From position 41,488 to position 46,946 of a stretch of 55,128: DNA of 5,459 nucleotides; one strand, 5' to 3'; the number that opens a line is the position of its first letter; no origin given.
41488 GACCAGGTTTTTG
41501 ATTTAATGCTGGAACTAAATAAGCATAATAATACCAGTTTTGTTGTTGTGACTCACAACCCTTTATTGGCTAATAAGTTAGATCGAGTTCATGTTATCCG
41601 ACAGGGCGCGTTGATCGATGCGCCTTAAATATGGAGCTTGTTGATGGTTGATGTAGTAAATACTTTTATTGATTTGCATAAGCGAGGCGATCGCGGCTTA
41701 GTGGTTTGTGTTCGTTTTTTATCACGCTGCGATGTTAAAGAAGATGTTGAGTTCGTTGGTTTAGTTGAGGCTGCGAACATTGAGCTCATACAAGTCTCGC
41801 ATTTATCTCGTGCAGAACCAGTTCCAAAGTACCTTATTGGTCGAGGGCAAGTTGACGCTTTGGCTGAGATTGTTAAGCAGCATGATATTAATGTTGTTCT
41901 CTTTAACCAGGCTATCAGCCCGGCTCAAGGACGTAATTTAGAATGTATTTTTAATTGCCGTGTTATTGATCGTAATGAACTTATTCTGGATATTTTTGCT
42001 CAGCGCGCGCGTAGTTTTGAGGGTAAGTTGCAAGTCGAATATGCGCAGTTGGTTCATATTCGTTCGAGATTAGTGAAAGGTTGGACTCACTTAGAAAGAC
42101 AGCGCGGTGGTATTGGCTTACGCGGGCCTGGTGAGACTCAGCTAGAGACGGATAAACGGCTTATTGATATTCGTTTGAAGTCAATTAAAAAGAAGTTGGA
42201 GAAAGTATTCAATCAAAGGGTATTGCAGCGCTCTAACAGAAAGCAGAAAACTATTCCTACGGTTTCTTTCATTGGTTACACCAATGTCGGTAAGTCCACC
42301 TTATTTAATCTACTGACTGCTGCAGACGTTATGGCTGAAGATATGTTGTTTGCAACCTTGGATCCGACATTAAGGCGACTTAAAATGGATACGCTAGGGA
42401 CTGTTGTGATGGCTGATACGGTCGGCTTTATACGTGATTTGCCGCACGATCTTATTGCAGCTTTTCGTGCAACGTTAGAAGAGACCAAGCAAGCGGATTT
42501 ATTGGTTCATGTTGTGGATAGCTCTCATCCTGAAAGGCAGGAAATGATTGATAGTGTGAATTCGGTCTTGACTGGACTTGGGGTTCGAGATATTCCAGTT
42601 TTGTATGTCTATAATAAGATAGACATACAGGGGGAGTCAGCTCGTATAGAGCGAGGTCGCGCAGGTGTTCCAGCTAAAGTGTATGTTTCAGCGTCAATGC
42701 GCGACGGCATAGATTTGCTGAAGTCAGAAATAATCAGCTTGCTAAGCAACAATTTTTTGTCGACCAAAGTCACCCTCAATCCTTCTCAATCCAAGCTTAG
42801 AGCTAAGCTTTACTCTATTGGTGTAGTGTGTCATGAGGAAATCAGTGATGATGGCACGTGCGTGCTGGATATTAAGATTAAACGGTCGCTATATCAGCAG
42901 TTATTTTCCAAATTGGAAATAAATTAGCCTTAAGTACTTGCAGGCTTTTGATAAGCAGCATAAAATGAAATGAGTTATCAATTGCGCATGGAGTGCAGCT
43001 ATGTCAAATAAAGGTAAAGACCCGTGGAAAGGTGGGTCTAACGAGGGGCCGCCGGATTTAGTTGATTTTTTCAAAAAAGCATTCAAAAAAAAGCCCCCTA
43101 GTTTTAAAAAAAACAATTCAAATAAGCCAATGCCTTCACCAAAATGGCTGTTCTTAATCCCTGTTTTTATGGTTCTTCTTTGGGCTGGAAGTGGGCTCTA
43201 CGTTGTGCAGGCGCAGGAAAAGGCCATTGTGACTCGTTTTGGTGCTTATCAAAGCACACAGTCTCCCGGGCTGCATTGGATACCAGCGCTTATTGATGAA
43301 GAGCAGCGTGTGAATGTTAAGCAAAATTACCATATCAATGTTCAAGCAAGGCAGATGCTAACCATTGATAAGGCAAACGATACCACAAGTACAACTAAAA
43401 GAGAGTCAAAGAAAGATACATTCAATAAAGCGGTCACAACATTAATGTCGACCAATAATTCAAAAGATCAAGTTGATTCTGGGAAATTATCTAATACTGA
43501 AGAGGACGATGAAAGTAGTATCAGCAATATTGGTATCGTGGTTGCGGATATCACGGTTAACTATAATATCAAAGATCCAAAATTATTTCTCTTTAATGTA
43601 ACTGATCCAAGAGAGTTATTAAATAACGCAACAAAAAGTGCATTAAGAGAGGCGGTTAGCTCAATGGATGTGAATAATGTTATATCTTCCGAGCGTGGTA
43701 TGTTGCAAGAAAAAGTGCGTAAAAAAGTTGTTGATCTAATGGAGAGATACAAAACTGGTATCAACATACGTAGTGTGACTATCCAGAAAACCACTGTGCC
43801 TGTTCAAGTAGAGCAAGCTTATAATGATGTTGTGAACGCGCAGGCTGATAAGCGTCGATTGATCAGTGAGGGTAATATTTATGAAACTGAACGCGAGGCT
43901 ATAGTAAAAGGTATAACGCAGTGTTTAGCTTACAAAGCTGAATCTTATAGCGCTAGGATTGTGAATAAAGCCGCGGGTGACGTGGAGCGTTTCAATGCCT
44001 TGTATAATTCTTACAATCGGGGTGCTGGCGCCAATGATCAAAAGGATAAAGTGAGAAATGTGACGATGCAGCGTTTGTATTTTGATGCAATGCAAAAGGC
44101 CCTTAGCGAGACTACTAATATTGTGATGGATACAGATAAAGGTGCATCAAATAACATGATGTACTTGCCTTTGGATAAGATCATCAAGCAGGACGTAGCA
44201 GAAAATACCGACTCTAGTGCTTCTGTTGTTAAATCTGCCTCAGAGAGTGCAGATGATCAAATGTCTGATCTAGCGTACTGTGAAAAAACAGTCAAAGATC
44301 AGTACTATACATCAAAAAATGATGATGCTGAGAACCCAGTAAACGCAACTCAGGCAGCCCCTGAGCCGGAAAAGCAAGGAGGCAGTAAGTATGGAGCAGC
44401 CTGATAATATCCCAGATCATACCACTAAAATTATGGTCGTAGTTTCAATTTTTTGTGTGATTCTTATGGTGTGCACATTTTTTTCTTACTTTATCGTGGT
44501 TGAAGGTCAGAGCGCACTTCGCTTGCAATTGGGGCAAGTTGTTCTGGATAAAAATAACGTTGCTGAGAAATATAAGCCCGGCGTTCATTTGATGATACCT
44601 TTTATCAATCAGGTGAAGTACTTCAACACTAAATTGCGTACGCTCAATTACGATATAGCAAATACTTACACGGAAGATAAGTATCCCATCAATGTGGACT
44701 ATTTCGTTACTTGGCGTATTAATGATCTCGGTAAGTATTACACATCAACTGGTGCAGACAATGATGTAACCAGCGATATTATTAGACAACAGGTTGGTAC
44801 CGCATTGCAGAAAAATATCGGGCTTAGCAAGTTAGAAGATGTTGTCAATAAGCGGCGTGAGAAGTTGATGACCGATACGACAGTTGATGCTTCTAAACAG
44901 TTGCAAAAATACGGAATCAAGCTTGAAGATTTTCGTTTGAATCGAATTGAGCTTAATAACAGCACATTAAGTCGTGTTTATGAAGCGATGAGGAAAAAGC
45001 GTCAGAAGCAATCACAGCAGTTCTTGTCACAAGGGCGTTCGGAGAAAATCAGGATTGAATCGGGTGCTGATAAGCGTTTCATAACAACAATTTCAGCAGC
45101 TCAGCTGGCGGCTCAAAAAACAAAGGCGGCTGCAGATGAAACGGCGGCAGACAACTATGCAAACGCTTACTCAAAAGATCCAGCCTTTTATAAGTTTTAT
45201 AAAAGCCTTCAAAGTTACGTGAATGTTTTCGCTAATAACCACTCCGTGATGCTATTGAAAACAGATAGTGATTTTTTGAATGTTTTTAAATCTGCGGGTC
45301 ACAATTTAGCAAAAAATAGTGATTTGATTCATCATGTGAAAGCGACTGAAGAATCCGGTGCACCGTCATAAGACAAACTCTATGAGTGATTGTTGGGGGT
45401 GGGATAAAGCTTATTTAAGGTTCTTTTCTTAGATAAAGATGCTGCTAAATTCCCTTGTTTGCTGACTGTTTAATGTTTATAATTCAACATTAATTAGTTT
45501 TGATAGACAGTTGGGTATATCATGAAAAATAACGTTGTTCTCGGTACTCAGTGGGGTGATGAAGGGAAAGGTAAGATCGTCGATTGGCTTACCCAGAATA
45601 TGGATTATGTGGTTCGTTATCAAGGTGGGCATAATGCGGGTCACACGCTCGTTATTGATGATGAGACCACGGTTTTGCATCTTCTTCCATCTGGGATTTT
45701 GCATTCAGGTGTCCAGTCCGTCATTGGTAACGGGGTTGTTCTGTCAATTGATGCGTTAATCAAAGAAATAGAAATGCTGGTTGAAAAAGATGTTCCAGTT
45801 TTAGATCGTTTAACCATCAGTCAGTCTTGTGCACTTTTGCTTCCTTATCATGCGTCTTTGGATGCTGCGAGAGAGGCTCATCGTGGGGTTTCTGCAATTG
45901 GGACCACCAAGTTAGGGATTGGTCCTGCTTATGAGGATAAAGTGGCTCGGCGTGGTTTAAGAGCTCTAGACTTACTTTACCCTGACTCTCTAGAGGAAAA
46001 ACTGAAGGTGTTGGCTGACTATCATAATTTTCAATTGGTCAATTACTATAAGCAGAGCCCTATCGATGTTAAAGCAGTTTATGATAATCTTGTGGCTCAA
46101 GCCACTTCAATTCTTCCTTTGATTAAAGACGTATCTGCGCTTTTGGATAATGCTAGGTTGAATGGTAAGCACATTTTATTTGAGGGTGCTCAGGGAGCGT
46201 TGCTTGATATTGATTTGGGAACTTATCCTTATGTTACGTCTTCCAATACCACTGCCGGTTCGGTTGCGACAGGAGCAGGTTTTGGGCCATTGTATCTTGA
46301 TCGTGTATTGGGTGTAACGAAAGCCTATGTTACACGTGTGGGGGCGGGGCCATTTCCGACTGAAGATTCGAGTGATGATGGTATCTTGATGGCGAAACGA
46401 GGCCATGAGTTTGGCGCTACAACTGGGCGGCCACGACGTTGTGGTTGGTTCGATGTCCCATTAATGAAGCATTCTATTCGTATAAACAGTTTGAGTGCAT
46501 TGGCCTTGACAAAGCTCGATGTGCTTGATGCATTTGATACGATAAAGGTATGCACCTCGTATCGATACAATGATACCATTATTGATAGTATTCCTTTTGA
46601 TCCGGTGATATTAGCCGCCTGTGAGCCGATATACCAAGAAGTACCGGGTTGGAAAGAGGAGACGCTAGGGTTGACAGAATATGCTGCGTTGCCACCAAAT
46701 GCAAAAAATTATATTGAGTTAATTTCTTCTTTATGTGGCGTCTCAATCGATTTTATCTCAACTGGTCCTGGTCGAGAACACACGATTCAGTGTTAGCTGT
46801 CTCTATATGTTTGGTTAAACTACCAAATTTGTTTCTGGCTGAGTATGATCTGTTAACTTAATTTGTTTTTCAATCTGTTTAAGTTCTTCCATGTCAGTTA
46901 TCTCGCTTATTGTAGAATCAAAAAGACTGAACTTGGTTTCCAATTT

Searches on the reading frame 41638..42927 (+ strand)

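Call 44: search_protein_families(library=ncbifam, proteins=[window:41638-42927:+], max_evalue=1e-15)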
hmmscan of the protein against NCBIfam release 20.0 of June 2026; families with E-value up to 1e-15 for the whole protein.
window:41638-42927:+ (429 aa): 4 families
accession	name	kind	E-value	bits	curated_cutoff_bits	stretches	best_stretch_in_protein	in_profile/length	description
NF008280.0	PRK11058.1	equivalog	1.1e-144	482.4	441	1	12-422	3-414/426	ribosome rescue GTPase HflX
TIGR03156.1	GTP_HflX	equivalog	4.1e-138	460.1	216.75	1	23-367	5-349/351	GTPase HflX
TIGR03918.1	GTP_HydF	equivalog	4.5e-18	65.3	325.55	1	207-375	8-173/392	[FeFe] hydrogenase H-cluster maturation GTPase HydF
NF008955.0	PRK12297.1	equivalog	2.5e-16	59.6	406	1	204-373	157-332/429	GTPase ObgE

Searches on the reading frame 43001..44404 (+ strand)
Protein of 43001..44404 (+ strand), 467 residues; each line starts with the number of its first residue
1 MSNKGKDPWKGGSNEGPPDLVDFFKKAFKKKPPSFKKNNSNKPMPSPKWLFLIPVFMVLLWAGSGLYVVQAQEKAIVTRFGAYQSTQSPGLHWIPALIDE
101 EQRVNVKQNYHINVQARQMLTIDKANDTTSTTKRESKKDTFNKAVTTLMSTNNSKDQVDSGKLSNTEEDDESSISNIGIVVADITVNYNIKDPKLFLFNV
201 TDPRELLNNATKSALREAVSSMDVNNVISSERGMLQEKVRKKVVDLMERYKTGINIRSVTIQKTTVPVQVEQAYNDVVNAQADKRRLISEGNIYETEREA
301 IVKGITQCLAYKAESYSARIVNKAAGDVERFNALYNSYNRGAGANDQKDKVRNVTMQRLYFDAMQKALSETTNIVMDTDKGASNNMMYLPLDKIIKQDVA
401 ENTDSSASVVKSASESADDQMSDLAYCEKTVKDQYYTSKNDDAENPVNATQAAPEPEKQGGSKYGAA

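Call 44: search_protein_families(library=ncbifam, proteins=[window:43001-44404:+], max_evalue=1e-15)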
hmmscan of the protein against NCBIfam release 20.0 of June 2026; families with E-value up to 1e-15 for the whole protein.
window:43001-44404:+ (467 aa): 2 families
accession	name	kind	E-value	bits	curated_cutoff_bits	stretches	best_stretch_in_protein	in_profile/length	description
TIGR01933.1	hflK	equivalog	7.2e-59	199.3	159.4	1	175-392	56-261/261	FtsH protease activity modulator HflK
NF008181.0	PRK10930.1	equivalog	2.3e-50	171.6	660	2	176-422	153-391/419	FtsH protease activity modulator HflK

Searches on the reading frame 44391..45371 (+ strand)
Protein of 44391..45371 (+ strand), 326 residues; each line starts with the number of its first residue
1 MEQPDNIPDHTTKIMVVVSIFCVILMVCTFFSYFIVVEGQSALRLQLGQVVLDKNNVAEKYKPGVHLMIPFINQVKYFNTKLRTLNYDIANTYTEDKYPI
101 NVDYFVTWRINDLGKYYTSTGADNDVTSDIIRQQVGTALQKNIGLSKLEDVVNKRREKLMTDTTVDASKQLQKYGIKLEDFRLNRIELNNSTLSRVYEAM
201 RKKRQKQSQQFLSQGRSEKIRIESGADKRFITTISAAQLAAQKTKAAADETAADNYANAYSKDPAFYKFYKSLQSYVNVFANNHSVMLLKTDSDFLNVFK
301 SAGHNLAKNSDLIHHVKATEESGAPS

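Call 44: search_protein_families(library=ncbifam, proteins=[window:44391-45371:+], max_evalue=1e-15)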
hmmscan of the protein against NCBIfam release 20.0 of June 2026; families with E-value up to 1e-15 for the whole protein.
window:44391-45371:+ (326 aa): 2 families
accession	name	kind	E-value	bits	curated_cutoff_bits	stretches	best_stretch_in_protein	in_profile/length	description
TIGR01932.1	hflC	equivalog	1.9e-61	207.7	134.4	2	18-164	5-153/318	protease modulator HflC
NF008259.0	PRK11029.1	equivalog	7.3e-52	176.4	427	2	18-163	5-151/334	protease modulator HflC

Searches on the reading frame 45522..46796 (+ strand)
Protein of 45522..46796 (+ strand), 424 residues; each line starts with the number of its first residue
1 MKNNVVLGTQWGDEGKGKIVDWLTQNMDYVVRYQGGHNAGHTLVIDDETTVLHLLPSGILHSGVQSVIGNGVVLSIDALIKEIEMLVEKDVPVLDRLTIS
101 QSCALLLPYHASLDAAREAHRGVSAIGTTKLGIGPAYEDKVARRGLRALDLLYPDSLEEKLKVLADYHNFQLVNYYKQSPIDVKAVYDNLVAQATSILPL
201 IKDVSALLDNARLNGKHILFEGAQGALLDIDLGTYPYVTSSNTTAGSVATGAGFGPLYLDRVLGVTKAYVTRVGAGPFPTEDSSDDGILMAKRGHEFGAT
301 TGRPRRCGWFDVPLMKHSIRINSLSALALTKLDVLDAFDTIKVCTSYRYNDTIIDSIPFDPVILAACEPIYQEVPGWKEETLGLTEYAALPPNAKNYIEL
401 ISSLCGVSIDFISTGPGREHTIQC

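Call 44: search_protein_families(library=ncbifam, proteins=[window:45522-46796:+], max_evalue=1e-15)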
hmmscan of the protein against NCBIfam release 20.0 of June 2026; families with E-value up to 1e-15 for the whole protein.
window:45522-46796:+ (424 aa): 6 families
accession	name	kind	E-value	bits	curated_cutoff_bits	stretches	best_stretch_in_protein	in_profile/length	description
NF002223.0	PRK01117.1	equivalog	3.1e-186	619.3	402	1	1-423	1-423/430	adenylosuccinate synthase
TIGR00184.1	purA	equivalog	3.2e-168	560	395.55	1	5-422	1-418/425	adenylosuccinate synthase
NF010355.0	PRK13783.1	equivalog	4.1e-118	395.1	445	1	3-420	2-400/404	adenylosuccinate synthase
NF010357.0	PRK13785.1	equivalog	2.7e-104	349.4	700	1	6-423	5-449/455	adenylosuccinate synthase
NF003295.0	PRK04293.1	equivalog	1.5e-76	257.5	368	2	194-337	146-287/337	adenylosuccinate synthetase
NF038379.2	amino_Aden_PurZ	exception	3.5e-33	115.1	300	1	4-322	2-292/293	succino-amino-deoxyadenylate synthase PurZ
